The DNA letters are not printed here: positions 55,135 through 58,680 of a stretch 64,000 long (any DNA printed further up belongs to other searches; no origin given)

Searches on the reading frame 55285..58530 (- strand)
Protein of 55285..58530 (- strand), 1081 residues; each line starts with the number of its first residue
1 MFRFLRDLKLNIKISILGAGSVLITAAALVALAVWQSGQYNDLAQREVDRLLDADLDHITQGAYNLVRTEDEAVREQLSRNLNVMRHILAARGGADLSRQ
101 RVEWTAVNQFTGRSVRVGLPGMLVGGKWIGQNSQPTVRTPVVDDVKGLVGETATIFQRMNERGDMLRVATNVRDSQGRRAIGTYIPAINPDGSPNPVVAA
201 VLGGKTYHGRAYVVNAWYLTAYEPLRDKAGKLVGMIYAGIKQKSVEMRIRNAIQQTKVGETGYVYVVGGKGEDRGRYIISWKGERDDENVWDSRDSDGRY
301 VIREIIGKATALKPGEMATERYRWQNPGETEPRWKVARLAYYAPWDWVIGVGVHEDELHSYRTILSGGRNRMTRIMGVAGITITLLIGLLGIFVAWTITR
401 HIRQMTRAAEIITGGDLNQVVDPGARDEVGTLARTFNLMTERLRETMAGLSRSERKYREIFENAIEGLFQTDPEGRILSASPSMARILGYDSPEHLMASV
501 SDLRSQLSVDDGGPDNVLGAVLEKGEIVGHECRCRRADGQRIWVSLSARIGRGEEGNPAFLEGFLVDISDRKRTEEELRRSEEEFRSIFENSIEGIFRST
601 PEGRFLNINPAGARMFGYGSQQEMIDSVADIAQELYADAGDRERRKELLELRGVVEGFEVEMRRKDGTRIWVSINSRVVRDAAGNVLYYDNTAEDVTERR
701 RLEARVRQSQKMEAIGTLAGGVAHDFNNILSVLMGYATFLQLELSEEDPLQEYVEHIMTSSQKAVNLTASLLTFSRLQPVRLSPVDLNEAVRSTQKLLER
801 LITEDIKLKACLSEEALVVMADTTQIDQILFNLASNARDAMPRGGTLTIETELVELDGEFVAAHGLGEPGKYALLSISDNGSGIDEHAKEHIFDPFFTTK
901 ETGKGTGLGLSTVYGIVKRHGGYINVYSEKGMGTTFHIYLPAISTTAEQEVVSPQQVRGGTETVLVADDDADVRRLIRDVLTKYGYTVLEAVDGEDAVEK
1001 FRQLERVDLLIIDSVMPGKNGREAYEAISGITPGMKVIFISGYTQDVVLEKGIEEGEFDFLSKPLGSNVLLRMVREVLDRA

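Call 61: search_protein_families(library=pfam, proteins=[window:55285-58530:-], max_evalue=0.001)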
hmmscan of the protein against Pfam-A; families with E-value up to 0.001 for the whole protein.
window:55285-58530:- (1081 aa): 16 families
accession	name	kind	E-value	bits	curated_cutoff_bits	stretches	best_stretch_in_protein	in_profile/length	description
PF17201.10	Cache_3-Cache_2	-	6.7e-90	301.8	27.7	1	44-360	4-291/299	Cache 3/Cache 2 fusion domain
PF17202.10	sCache_3_3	-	1.8e-27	96.2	28.8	1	139-251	7-106/107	Single cache domain 3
PF02518.31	HATPase_c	-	1.2e-23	84.1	26.4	1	822-942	2-109/111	Histidine kinase-, DNA gyrase B-, and HSP90-like ATPase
PF13426.13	PAS_9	-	2.7e-23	82.6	27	2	595-698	3-103/103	PAS domain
PF00072.30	Response_reg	-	1.4e-22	80.4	30.2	1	964-1074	1-110/111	Response regulator receiver domain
PF00989.32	PAS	-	4.2e-22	78.7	22.6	2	583-689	1-106/113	PAS fold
PF17200.10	sCache_2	-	4.2e-18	66.2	25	1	240-358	32-145/155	Single Cache domain 2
PF08447.18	PAS_3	-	4.4e-18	65.8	25.6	2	478-564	2-88/89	PAS fold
PF08269.17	dCache_2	-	3.2e-16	59.8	26.5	1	243-359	188-298/298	Cache domain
PF13188.13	PAS_8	-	6.7e-16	58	21.8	2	584-639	2-56/65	PAS domain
PF08448.16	PAS_4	-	2e-14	54.2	23.1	2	589-701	1-110/110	PAS fold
PF00672.30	HAMP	-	6.7e-14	52.4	25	1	393-445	1-53/53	HAMP domain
PF00512.31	HisKA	-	2e-09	37.8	26.9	1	716-778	3-64/66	His Kinase A (phospho-acceptor) domain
PF17203.10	sCache_3_2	-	1.3e-06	29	28.4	1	198-252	84-138/140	Single cache domain 3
PF02743.24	dCache_1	-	7.9e-05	22.7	45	1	188-271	91-177/240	Cache domain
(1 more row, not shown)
